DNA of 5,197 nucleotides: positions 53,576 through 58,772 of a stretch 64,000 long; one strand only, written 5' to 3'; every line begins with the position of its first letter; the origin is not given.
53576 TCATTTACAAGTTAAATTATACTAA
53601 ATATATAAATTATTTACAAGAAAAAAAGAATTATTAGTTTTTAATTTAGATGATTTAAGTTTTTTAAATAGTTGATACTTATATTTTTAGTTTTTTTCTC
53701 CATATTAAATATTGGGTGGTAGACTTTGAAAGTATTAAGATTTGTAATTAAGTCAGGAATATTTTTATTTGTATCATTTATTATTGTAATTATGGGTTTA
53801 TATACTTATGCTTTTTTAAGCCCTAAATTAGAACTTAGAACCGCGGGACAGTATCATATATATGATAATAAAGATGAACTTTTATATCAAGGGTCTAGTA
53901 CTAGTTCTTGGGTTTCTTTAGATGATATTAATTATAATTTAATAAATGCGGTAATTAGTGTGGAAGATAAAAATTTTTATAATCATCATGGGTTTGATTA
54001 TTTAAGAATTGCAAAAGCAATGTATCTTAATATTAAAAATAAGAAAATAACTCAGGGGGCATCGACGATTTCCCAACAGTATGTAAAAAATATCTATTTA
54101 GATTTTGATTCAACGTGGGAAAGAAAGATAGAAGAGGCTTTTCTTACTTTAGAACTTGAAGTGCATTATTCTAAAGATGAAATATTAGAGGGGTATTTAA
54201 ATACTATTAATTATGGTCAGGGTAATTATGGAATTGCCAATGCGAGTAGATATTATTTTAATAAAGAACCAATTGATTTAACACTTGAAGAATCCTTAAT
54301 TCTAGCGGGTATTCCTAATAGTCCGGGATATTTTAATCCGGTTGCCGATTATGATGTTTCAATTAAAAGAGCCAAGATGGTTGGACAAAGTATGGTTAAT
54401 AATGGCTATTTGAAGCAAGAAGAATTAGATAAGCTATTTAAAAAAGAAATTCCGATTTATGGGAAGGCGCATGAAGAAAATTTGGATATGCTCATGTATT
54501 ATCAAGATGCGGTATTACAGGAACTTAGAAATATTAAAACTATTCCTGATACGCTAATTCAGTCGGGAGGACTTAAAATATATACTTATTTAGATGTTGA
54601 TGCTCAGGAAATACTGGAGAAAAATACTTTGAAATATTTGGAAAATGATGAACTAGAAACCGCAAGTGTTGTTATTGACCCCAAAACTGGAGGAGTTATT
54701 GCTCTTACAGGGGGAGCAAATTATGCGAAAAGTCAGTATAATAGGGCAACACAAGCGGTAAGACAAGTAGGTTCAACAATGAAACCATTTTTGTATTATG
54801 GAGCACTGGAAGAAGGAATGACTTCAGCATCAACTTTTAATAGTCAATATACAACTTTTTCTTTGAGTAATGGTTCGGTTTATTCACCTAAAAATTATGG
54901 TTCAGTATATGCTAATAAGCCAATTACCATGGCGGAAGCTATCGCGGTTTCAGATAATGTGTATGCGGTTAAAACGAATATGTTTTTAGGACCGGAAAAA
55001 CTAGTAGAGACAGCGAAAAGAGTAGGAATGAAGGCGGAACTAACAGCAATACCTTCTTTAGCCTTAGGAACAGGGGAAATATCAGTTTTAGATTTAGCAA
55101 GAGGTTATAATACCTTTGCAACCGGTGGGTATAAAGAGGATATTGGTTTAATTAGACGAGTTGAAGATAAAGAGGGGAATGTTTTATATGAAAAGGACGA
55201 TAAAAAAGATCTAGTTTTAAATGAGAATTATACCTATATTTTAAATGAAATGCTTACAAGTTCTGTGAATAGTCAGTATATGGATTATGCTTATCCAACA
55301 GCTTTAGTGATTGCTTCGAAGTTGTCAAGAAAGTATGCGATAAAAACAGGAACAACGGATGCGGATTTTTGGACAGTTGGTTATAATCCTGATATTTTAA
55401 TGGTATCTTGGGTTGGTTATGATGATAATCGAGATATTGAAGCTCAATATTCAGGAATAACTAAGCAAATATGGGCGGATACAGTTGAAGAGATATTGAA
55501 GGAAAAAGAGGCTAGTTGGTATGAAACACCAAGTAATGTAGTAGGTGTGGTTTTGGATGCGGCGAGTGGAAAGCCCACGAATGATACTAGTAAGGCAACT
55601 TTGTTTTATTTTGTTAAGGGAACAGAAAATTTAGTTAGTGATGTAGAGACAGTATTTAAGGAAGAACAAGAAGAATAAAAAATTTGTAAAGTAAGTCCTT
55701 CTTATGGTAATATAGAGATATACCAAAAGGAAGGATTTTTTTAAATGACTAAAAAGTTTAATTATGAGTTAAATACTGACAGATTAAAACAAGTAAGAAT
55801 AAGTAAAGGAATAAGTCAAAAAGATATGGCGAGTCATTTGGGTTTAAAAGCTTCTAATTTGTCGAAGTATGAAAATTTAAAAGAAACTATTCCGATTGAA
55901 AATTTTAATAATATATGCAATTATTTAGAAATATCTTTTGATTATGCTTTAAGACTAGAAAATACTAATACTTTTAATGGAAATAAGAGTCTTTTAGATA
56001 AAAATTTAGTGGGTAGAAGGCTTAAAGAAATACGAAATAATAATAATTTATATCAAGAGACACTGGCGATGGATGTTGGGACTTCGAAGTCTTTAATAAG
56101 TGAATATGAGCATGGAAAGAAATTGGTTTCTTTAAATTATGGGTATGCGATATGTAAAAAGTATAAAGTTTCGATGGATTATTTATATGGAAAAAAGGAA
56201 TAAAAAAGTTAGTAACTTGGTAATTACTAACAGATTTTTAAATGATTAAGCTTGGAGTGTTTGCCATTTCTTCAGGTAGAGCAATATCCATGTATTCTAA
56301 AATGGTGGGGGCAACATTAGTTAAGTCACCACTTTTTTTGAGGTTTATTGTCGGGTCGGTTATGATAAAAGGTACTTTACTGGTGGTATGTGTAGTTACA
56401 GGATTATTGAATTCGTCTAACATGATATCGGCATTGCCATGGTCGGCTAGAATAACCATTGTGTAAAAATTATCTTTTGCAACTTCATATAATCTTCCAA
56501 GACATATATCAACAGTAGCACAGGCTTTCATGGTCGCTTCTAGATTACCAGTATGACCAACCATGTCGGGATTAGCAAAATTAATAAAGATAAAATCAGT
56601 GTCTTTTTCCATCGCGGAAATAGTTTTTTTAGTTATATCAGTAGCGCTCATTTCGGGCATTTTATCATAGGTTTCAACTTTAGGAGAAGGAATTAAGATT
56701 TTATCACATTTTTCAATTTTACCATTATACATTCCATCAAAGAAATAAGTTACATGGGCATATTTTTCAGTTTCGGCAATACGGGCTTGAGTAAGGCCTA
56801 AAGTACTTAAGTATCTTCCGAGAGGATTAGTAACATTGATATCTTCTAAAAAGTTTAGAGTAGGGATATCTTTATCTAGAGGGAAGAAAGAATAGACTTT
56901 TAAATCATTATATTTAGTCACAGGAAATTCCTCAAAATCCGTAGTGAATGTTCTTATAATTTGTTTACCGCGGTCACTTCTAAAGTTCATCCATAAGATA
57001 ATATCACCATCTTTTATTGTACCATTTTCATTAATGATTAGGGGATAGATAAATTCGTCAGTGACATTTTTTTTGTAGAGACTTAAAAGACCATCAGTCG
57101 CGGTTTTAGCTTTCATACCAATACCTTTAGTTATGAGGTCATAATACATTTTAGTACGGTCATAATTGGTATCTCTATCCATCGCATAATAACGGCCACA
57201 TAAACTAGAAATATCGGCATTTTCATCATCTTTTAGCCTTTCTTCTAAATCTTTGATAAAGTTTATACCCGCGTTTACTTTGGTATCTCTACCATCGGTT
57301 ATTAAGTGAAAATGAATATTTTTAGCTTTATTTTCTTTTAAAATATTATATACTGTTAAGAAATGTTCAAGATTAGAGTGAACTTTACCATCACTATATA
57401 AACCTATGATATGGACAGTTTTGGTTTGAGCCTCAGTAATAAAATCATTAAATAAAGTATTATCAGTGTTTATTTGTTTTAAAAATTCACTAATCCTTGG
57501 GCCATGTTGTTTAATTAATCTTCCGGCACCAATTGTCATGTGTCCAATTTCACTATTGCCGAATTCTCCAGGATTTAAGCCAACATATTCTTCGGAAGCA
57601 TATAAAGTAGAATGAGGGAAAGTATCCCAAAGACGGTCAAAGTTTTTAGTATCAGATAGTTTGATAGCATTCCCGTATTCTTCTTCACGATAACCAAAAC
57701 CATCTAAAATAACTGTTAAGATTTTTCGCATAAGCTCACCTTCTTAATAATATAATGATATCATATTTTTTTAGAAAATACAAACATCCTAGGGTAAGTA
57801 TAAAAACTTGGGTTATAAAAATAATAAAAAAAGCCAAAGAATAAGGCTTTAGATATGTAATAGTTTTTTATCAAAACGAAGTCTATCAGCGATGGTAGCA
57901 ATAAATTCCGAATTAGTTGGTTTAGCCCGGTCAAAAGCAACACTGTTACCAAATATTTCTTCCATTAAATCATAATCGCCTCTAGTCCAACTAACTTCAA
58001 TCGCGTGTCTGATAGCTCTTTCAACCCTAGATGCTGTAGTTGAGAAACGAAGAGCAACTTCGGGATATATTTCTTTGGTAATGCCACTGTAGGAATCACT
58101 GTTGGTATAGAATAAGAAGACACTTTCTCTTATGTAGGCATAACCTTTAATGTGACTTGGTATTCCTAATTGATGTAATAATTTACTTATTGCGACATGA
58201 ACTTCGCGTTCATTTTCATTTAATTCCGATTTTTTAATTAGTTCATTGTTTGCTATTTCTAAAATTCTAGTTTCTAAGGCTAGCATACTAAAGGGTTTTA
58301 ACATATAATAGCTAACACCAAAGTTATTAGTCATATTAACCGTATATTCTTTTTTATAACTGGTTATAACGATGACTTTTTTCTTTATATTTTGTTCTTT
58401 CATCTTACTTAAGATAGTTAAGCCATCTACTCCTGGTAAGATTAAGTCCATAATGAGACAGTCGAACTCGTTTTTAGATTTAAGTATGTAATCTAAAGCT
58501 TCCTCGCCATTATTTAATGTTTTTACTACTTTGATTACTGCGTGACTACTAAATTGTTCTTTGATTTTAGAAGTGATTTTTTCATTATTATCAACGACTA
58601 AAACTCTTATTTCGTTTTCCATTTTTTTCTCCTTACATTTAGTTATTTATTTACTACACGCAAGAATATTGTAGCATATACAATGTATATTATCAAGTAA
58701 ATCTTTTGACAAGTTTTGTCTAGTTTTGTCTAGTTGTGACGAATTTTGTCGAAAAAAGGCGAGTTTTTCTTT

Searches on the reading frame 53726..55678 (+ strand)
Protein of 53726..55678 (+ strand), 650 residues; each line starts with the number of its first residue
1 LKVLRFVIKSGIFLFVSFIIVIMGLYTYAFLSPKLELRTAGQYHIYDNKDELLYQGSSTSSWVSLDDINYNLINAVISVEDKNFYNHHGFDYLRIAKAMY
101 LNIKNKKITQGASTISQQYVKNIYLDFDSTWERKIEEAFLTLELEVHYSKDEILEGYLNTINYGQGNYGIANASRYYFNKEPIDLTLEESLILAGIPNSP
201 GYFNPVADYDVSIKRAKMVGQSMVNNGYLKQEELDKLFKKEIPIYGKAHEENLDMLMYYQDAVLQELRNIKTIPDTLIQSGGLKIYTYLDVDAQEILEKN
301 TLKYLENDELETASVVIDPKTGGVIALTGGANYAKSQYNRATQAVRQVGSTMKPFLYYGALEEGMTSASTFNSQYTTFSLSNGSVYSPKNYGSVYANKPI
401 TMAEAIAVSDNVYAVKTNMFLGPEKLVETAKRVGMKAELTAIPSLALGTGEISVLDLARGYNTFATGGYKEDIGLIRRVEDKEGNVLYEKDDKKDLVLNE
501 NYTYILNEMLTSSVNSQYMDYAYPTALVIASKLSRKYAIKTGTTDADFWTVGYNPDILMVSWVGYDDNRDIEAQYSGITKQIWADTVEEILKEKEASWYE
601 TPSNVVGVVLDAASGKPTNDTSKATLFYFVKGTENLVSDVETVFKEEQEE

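Call 14: search_protein_families(library=pfam, proteins=[window:53726-55678:+], max_evalue=0.00001)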
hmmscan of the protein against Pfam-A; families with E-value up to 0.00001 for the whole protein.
window:53726-55678:+ (650 aa): 2 families
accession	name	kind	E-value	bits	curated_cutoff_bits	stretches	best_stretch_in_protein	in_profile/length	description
PF00912.28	Transgly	-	4e-59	199.5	27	1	57-223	11-177/178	Transglycosylase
PF00905.27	Transpeptidase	-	8.4e-24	84.7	22.1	1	314-565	3-267/299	Penicillin binding protein transpeptidase domain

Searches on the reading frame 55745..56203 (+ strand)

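Call 56: search_protein_families(library=pfam, proteins=[window:55745-56203:+], max_evalue=0.1)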
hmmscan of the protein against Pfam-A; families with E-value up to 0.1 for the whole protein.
window:55745-56203:+ (152 aa): 11 families
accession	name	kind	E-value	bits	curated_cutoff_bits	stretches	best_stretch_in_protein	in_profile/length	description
PF12844.13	HTH_19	-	1e-24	86.6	30.2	2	13-72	3-62/64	Helix-turn-helix domain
PF01381.28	HTH_3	-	2.7e-21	75.8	23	2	14-67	1-54/55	Helix-turn-helix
PF13560.12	HTH_31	-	1.4e-14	54.5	27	2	90-142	3-56/64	Helix-turn-helix domain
PF13443.12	HTH_26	-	9.5e-13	48.6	22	1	13-65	1-54/63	Cro/C1-type HTH DNA-binding domain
PF22495.2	HTH_92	-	0.00022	20.9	27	0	15-50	1-35/45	RsaL-like HTH domain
PF01047.28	MarR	-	0.0012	19.2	24.6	0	20-41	15-36/59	MarR family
PF15731.11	MqsA_antitoxin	-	0.013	16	30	0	85-127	66-108/131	Antitoxin component of bacterial toxin-antitoxin system, MqsA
PF13744.12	HTH_37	-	0.015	15.5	27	0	17-44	26-53/80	Helix-turn-helix domain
PF13413.12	HTH_25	-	0.043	14.1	24.6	0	13-41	1-29/62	Helix-turn-helix domain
PF13545.12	HTH_Crp_2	-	0.087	13.2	27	0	15-40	15-40/70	Crp-like helix-turn-helix domain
PF15943.11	YdaS_toxin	-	0.097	12.9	30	0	24-54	10-40/65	Bacterial toxin YdaS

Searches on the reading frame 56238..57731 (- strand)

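Call 14: search_protein_families(library=pfam, proteins=[window:56238-57731:-], max_evalue=0.00001)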
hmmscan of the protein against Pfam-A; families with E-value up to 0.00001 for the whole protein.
window:56238-57731:- (497 aa): 3 families
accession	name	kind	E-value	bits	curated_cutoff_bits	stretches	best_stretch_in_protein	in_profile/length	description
PF01676.23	Metalloenzyme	-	3.2e-69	233.7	24.3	1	3-483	2-250/252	Metalloenzyme superfamily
PF06415.18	iPGM_N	-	3.5e-57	193.8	27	1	91-280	13-210/217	BPG-independent PGAM N-terminus (iPGM_N)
PF01663.27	Phosphodiest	-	2.3e-09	37.7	23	1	357-439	135-226/342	Type I phosphodiesterase / nucleotide pyrophosphatase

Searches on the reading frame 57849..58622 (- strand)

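Call 14: search_protein_families(library=pfam, proteins=[window:57849-58622:-], max_evalue=0.00001)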
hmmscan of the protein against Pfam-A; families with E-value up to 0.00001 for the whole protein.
window:57849-58622:- (257 aa): 2 families
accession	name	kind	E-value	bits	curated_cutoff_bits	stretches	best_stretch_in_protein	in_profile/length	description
PF08769.17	Spo0A_C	-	1.3e-38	131.6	25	1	145-248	1-104/104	Sporulation initiation factor Spo0A C terminal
PF00072.30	Response_reg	-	5.4e-20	72.1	30.2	1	7-120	1-110/111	Response regulator receiver domain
